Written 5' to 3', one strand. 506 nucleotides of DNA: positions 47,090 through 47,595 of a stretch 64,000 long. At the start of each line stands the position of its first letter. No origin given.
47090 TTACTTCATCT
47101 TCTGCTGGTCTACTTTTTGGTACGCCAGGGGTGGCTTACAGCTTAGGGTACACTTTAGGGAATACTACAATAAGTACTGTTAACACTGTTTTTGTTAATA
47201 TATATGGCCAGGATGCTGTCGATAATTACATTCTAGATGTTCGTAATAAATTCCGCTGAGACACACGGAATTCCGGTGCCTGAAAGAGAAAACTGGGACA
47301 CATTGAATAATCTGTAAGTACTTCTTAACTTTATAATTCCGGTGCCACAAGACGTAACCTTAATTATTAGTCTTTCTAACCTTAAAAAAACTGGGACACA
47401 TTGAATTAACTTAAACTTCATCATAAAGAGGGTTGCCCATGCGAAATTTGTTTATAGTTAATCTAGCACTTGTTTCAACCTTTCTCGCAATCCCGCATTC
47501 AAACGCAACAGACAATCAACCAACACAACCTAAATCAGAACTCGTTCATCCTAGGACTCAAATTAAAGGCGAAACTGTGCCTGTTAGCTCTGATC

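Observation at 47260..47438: Inter-paralog spacer 1 is built from duplicated modules A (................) and B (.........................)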

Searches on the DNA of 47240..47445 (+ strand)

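Call 40: search_dna_similar(query=window:47240-47445:+, collection=phages, mode=distant, max_evalue=10, max_rows=15)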
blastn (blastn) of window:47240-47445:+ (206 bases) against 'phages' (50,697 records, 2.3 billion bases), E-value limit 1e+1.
Records with a match: 9; places in all: 9; records where one place covers at least 80% of the query: 0.
Best place of each record, by identity: >=99% 1; 95-99% 4; 90-95% 2; 80-90% 2.
By first word of the organism name: Vibrio 3; Listeria 2; Photobacterium 2; Erwinia 1; Salmonella 1.
By host as written in the record: Listeria monocytogenes 2; Vibrio alginolyticus 2; Photobacterium damselae subsp. damselae strain CAIM 1910 2; Erwinia amylovora 1; Vibrio parahaemolyticus ATCC 17802 1; Salmonella enterica 1.
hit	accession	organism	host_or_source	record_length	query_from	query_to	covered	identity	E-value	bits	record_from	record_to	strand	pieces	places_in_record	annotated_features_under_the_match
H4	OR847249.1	Listeria phage LM 4-11-1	Listeria monocytogenes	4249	121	149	14%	89.7%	7e-1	40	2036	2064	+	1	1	record has no annotation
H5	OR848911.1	Listeria phage LM 4-14-1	Listeria monocytogenes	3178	121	149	14%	89.7%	7e-1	40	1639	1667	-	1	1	record has no annotation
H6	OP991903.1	Erwinia phage vB_Ea277G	Erwinia amylovora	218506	134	158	12%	92.0%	2e+0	37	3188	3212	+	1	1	hypothetical protein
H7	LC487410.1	Vibrio phage KIT04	Vibrio parahaemolyticus ATCC 17802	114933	116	139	12%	91.7%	8e+0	36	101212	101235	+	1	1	pore-forming tail tip protein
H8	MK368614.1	Vibrio phage 2 TSL-2019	Vibrio alginolyticus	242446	177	198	11%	95.5%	8e+0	37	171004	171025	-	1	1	hypothetical protein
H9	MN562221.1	Photobacterium phage PDCC-1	Photobacterium damselae subsp. damselae ...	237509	177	198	11%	95.5%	8e+0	37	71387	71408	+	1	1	hypothetical protein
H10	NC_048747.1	Vibrio phage 2 TSL-2019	Vibrio alginolyticus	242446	177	198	11%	95.5%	8e+0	37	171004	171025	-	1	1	hypothetical protein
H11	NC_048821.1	Photobacterium phage PDCC-1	Photobacterium damselae subsp. damselae ...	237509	177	198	11%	95.5%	8e+0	37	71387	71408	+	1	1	hypothetical protein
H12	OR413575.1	Salmonella phage SPLA10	Salmonella enterica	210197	77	95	9%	100.0%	8e+0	36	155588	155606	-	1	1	hypothetical protein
